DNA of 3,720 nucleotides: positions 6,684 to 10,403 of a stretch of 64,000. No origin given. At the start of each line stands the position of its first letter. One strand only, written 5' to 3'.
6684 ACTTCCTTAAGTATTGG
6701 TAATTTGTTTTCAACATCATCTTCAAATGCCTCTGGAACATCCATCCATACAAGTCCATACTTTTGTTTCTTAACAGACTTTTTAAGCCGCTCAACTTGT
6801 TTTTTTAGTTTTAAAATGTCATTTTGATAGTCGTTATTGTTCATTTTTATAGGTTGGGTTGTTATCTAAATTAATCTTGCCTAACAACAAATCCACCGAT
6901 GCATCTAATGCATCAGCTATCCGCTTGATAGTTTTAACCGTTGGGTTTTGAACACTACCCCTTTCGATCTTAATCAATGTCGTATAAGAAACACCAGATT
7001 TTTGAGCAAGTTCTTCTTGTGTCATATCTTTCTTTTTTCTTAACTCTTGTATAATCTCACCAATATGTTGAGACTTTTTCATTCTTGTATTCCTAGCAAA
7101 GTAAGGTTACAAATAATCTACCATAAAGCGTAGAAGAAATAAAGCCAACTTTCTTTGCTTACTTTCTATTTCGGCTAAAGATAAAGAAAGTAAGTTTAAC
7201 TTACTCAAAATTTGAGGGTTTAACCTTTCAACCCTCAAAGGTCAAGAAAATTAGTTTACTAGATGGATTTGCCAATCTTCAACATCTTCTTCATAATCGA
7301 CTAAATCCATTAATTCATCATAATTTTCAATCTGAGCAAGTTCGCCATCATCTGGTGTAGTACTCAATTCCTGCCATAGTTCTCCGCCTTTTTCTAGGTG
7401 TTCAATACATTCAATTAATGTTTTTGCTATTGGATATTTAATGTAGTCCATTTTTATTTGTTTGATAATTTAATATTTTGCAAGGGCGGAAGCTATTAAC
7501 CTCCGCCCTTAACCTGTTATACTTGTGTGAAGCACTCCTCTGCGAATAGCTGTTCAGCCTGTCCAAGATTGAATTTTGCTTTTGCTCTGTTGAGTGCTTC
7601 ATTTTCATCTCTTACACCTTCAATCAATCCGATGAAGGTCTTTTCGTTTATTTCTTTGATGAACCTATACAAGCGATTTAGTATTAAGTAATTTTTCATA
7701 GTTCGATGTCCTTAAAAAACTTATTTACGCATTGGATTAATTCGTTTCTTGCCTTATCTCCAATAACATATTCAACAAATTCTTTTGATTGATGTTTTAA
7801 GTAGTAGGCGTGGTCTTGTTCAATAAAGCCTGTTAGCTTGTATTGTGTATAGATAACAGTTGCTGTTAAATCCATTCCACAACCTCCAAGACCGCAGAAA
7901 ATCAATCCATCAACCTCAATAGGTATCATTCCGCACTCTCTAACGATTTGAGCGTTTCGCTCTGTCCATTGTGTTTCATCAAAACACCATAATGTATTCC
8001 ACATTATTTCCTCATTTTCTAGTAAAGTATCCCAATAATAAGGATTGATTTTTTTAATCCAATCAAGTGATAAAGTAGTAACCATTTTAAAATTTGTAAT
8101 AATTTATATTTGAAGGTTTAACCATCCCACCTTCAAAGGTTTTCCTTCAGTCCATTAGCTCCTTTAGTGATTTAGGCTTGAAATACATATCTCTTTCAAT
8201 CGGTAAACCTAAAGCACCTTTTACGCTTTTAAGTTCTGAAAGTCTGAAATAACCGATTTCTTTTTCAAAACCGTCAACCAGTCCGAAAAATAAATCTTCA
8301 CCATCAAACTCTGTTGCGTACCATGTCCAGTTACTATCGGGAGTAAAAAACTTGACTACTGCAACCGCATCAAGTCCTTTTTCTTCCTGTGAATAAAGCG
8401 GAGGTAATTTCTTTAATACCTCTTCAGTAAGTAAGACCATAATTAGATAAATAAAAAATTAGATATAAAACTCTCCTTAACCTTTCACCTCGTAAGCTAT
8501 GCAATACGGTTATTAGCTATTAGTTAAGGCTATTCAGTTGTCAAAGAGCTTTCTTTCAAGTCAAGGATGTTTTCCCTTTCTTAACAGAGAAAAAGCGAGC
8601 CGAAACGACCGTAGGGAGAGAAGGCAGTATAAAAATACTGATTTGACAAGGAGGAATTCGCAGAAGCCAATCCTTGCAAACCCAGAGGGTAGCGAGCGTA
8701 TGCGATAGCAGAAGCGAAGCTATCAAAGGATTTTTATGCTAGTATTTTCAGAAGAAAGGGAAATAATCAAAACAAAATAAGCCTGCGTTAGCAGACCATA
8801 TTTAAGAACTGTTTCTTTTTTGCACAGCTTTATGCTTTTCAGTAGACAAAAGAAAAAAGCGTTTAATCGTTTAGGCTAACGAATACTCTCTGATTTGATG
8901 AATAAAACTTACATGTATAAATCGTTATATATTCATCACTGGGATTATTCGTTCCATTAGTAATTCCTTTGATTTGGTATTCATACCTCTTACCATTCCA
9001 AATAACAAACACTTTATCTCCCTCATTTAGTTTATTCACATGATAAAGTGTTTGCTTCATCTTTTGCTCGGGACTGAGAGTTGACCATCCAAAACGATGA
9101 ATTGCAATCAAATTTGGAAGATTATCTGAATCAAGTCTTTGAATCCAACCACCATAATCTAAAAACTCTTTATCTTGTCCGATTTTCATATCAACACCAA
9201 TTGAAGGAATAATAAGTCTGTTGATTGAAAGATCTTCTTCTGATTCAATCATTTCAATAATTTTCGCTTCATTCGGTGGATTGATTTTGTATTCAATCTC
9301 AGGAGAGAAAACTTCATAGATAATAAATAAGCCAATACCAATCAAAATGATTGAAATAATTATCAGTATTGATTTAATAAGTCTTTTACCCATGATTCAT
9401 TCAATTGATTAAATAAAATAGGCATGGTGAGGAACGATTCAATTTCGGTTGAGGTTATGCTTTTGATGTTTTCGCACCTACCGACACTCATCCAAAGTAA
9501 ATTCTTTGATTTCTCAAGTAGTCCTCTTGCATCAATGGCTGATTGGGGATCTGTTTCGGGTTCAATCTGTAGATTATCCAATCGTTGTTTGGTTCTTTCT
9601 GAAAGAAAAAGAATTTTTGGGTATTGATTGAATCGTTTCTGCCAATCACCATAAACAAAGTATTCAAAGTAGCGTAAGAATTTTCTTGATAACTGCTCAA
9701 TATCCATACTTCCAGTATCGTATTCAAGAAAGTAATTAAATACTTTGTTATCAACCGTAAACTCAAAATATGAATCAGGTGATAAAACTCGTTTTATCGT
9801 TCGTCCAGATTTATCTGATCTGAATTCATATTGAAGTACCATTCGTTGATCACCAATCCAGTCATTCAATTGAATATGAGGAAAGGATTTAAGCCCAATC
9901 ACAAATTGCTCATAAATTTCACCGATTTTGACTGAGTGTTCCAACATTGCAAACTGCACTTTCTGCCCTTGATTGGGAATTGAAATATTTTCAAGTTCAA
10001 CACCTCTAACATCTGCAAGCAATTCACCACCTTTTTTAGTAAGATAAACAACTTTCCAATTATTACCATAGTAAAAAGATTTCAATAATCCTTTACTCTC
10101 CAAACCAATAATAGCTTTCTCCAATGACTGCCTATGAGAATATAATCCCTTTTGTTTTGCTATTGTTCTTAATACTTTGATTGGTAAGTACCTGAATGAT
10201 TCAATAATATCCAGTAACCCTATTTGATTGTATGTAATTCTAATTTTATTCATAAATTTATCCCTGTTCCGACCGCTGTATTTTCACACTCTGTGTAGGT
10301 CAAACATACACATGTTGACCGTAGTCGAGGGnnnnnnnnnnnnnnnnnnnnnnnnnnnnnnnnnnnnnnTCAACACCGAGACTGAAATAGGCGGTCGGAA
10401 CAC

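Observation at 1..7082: Defense cargo block: GmrSD-like enzyme fused to AlbA_2, C-protein-controlled Type III R-M, and a partial HEPN-like gene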

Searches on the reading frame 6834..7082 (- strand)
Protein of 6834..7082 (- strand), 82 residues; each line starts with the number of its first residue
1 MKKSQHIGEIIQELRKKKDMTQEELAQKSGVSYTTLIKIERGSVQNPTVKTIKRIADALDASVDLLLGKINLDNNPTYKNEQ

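Call 3: search_protein_families(library=pfam, proteins=[window:6834-7082:-], max_evalue=0.01)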
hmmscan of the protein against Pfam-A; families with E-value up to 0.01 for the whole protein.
window:6834-7082:- (82 aa): 9 families
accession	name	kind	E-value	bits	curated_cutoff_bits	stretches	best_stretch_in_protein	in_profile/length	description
PF01381.28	HTH_3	-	8.5e-18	64.6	23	1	11-66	1-55/55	Helix-turn-helix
PF13560.12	HTH_31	-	1.8e-10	41.4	27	1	8-66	3-61/64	Helix-turn-helix domain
PF13443.12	HTH_26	-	1.7e-09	38.2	22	1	11-63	2-54/63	Cro/C1-type HTH DNA-binding domain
PF12844.13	HTH_19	-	3.6e-08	33.7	30.2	1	8-67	1-59/64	Helix-turn-helix domain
PF13412.12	HTH_24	-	6.2e-05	22.9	21.9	1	9-36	7-34/48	Winged helix-turn-helix DNA-binding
PF13744.12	HTH_37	-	6.5e-05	23.1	27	1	8-64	20-76/80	Helix-turn-helix domain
PF08279.18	HTH_11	-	0.00036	20.8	25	1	10-37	5-33/55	HTH domain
PF13413.12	HTH_25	-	0.0018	18.5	24.6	1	12-46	3-37/62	Helix-turn-helix domain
PF13693.12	HTH_35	-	0.0023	18.3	25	1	7-64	4-56/75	Winged helix-turn-helix DNA-binding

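Call 7: search_protein_families(library=padloc, proteins=[window:6834-7082:-], max_evalue=0.01)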
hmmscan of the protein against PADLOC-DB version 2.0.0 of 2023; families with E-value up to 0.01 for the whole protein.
window:6834-7082:- (82 aa): 25 families
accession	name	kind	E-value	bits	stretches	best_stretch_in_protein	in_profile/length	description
PDLC02926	HTH_VI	-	2e-14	51.6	1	7-67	2-61/92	-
PDLC04142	capH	-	1.9e-12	46.1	1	3-70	3-69/103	capH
PDLC04775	PDC-M69A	-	6.5e-11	40.7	1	4-69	5-69/113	-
PDLC03665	Control_protein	-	4.8e-08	31.2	1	8-67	10-69/77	control protein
PDLC03668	Control_protein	-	8.6e-08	30.6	1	9-62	11-63/79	control protein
PDLC03946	RmrA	-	9.4e-08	29.2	1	13-65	9-60/357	-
PDLC03951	RmrA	-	1.8e-07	28.5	1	9-72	11-73/400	-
PDLC03949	RmrA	-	3.6e-07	27.4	1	15-67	11-62/363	-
PDLC03954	RmrA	-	3.7e-07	27.4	1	4-71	8-74/380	-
PDLC03952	RmrA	-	5.1e-07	26.9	1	6-65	22-80/395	-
PDLC03671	Control_protein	-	1.9e-06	26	1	7-75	15-82/84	control protein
PDLC03666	Control_protein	-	1.9e-05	23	1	5-63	5-62/77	control protein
PDLC03953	RmrA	-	2.3e-05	21.8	1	6-63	5-61/373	-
PDLC03947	RmrA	-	3.1e-05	21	1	2-70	7-74/383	-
PDLC03664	Control_protein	-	3.3e-05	22.2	1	7-61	14-67/74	control protein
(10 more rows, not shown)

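Call 10: search_protein_families(library=ncbifam, proteins=[window:6834-7082:-], max_evalue=0.01)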
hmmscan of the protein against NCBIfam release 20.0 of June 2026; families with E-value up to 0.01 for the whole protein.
window:6834-7082:- (82 aa): 20 families
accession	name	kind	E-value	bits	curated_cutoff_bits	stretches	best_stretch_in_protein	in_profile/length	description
NF041951.1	phage_RstR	subfamily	1.6e-15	57.3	80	1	7-71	3-66/108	RstR family transcriptional repressor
NF010465.0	PRK13890.1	equivalog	3e-11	43.5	96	1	13-75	12-73/121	conjugal transfer protein TrbA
NF046032.1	TransRegSlrRBacil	equivalog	3.2e-11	43.5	250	1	7-64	2-59/149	HTH-type transcriptional regulator SlrR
NF006015.0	PRK08154.1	subfamily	6.5e-10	38.7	204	1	5-71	29-94/314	anaerobic benzoate catabolism transcriptional regulator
TIGR03070.1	couple_hipB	subfamily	1.2e-09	38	71.65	1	6-60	2-55/58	type II toxin-antitoxin system Y4mF family antitoxin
NF047948.1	male_kill_WMK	equivalog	1.5e-09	37.7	300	1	6-81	5-80/300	WO male-killing family protein Wmk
TIGR00270.2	TIGR00270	equivalog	7.7e-08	32.3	110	1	8-60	77-128/159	multiprotein bridging factor aMBF1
NF007257.0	PRK09706.1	subfamily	7.2e-07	29.1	101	1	3-68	2-67/135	transcriptional repressor DicA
NF007271.0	PRK09726.1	equivalog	5.9e-06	26.2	79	1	10-66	16-71/88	type II toxin-antitoxin system antitoxin HipB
TIGR03830.1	CxxCG_CxxCG_HTH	subfamily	1.7e-05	24.6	61.8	1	4-51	63-112/127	type II TA system antitoxin MqsA family protein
NF041575.1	antitoxPezA_Strep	equivalog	2.4e-05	24.3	290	1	7-62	2-56/158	type II toxin-antitoxin system antitoxin PezA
NF007408.0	PRK09943.1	equivalog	2.9e-05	23.7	211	1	5-63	6-63/185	HTH-type transcriptional regulator PuuR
NF003162.0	PRK04140.1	equivalog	6.2e-05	22.2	263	1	8-63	128-182/317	transcriptional regulator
TIGR02612.1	mob_myst_A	hypoth_equivalog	0.00022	21.1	122.6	1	11-62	30-82/150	mobile mystery protein A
TIGR02684.1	dnstrm_HI1420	hypoth_equivalog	0.00071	19.7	53.7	1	5-63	31-86/89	addiction module antidote protein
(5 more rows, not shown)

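Call 59: search_solved_structures(query=window:6834-7082:-, max_evalue=0.001)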
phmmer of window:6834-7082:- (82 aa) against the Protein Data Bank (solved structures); distinct sequences matched with E-value up to 0.001: 23.
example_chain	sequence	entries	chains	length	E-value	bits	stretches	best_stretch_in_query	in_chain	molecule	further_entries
3qq6_A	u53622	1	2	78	1.7e-08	37.7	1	6-68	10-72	HTH-type transcriptional regulator sinR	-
5tn0_A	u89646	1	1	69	3e-08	36.9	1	7-68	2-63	HTH-type transcriptional regulator SinR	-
9sf2_A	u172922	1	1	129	4.3e-08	36.4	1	5-74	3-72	Transcriptional regulator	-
1b0n_A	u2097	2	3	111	8.3e-08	35.5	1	7-69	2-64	PROTEIN (SINR PROTEIN) | HTH-TYPE TRANSCRIPTIONAL REGULATOR SINR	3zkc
7t5u_A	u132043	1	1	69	2e-06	31.1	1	5-64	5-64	Helix-turn-helix domain-containing protein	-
2ofy_A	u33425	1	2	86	5.8e-06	29.7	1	2-67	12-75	Putative XRE-family transcriptional regulator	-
8tac_A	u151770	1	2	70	6.1e-06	29.6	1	3-59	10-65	DBP48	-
4ia8_A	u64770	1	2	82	7.1e-06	29.4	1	7-62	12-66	Regulatory protein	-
4i6u_A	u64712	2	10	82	1.3e-05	28.5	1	7-62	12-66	Regulatory protein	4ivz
3clc_A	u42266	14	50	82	1.3e-05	28.5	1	7-62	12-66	Regulatory protein | R-M CONTROLLER PROTEIN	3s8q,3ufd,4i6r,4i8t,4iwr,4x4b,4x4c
4f8d_A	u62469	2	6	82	1.4e-05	28.5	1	7-62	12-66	Regulatory protein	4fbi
4fn3_A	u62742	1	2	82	1.9e-05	28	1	7-62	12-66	Regulatory protein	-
3fya_A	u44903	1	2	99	2.3e-05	27.8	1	7-62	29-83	Regulatory protein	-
3g5g_A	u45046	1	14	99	2.3e-05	27.8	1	7-62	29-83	Regulatory protein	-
1y9q_A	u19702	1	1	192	5.6e-05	26.5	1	3-64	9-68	transcriptional regulator, HTH_3 family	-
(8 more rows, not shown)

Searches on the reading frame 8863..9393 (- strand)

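Call 18: search_protein_families(library=pfam, proteins=[window:8863-9393:-], max_evalue=0.001)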
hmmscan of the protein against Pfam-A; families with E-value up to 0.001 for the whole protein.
window:8863-9393:- (176 aa): 1 family
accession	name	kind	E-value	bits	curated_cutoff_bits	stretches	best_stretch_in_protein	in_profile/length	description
PF04203.18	Sortase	-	5.6e-06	26.6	26.6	1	62-172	3-120/125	Sortase domain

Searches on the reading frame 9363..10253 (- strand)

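Call 18: search_protein_families(library=pfam, proteins=[window:9363-10253:-], max_evalue=0.001)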
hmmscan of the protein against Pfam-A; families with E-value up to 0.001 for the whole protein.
window:9363-10253:- (296 aa): 1 family
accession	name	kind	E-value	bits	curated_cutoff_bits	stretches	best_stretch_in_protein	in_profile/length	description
PF13814.12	Replic_Relax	-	4.7e-13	50.1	25.3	1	16-212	3-189/191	Replication-relaxation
